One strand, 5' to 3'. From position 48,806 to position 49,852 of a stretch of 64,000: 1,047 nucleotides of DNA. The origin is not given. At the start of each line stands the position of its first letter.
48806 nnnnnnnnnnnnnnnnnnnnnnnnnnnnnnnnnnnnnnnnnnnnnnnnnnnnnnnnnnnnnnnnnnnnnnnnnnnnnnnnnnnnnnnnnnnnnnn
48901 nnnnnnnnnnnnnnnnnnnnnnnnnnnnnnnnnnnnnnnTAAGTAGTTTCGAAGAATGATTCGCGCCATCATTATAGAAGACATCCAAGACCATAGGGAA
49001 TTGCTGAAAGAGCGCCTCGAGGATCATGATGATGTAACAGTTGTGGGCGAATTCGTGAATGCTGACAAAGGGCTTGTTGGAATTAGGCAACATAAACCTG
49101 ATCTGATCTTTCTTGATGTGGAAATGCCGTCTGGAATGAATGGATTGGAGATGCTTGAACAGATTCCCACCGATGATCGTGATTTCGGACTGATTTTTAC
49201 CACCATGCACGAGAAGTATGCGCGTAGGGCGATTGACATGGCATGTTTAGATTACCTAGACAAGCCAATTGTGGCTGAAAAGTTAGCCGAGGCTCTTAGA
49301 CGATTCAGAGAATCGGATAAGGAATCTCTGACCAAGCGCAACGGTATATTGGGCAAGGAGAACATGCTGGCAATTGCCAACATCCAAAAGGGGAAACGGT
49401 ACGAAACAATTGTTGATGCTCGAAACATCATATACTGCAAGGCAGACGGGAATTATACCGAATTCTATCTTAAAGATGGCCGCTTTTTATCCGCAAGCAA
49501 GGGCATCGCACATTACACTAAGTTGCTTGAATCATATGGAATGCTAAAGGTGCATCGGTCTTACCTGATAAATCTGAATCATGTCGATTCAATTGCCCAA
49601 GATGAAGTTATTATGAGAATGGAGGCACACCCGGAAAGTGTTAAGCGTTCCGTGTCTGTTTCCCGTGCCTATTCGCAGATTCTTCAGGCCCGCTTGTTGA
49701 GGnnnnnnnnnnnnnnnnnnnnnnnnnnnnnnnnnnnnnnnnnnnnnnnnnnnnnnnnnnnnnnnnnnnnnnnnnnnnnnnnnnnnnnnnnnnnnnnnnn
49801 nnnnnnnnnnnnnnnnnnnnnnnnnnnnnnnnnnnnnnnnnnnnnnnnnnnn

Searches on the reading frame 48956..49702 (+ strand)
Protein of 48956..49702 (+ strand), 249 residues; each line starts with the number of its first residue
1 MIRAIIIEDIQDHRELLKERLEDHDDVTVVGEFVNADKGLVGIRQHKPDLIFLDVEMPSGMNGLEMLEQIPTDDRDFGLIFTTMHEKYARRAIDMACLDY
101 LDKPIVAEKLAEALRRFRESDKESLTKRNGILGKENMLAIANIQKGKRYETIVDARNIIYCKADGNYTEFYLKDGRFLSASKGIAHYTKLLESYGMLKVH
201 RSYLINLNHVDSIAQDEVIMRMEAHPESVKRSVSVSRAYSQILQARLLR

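Call 4: search_protein_families(library=pfam, proteins=[window:48956-49702:+], max_evalue=0.01)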
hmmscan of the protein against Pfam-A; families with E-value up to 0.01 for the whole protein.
window:48956-49702:+ (249 aa): 2 families
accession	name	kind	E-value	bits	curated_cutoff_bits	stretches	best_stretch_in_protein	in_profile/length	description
PF00072.30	Response_reg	-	3.1e-21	76.1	30.2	1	5-114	2-110/111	Response regulator receiver domain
PF04397.21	LytTR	-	7.8e-12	45.7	22.6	1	152-246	5-96/98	LytTr DNA-binding domain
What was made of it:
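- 48956..49705 (+): Response regulator, REC + LytTR; the only receiver domain in the segment. Pfam Response_reg 76 bits and LytTR 46 bits (call 4).
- Checked: It confirms Response_reg plus LytTR at 48956..49705 (call 4).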

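Call 36: search_protein_families(library=ncbifam, proteins=[window:48956-49702:+], max_evalue=0.001)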
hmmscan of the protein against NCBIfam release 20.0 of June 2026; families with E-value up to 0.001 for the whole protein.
window:48956-49702:+ (249 aa): 47 families (the best 25 are shown)
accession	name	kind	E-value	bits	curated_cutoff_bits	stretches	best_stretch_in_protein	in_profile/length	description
NF008677.0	PRK11697.1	equivalog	4.8e-32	111.2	246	1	1-247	1-235/238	two-component system response regulator BtsR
NF010684.1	PRK14084.1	equivalog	3.8e-18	66.1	375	1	3-230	2-237/254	response regulator transcription factor LytR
NF001965.0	PRK00742.1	subfamily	3e-15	56.3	293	1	2-108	4-112/357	chemotaxis-specific protein-glutamate methyltransferase CheB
TIGR02875.1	spore_0_A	equivalog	1.2e-14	54.2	200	1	2-128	3-132/262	sporulation transcription factor Spo0A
NF051870.1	NAssimRespRegNtrX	equivalog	2.1e-12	46.7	600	1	4-129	4-128/452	nitrogen assimilation response regulator NtrX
NF007935.0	PRK10651.1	equivalog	2.3e-11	43.3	250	1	5-116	10-122/216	two-component system response regulator NarL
NF009206.0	PRK12555.1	subfamily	1.7e-10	40.4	342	1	3-109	2-110/340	chemotaxis-specific protein-glutamate methyltransferase CheB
NF052445.1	RespRegMctR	equivalog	2.2e-10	40.3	300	1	2-117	2-118/205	two-component system response regulator MctR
NF041367.1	CheY_Halo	equivalog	7.7e-10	39.2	200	1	5-114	2-110/114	chemotaxis protein CheY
NF007018.1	PRK09483.1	equivalog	7.6e-09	35.5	280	1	1-118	1-119/217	UvrY/SirA/GacA family response regulator transcription factor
NF047785.1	respo_reg_MadR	equivalog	1.8e-08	34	300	1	2-120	1-123/209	MadR family response regulator transcription factor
TIGR01818.1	ntrC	equivalog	3.3e-08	32.7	558.6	1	6-124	3-120/463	nitrogen regulation protein NR(I)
NF052313.1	T9SS_RR_PorX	equivalog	5.2e-08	32.1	300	1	31-121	28-119/513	T9SS response regulator signal transducer PorX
TIGR01387.1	cztR_silR_copR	subfamily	7.1e-08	32.4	279.2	1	5-122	2-119/218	heavy metal response regulator transcription factor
NF007969.0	PRK10693.1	equivalog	1.1e-07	31.2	329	1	5-106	11-111/337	two-component system response regulator RssB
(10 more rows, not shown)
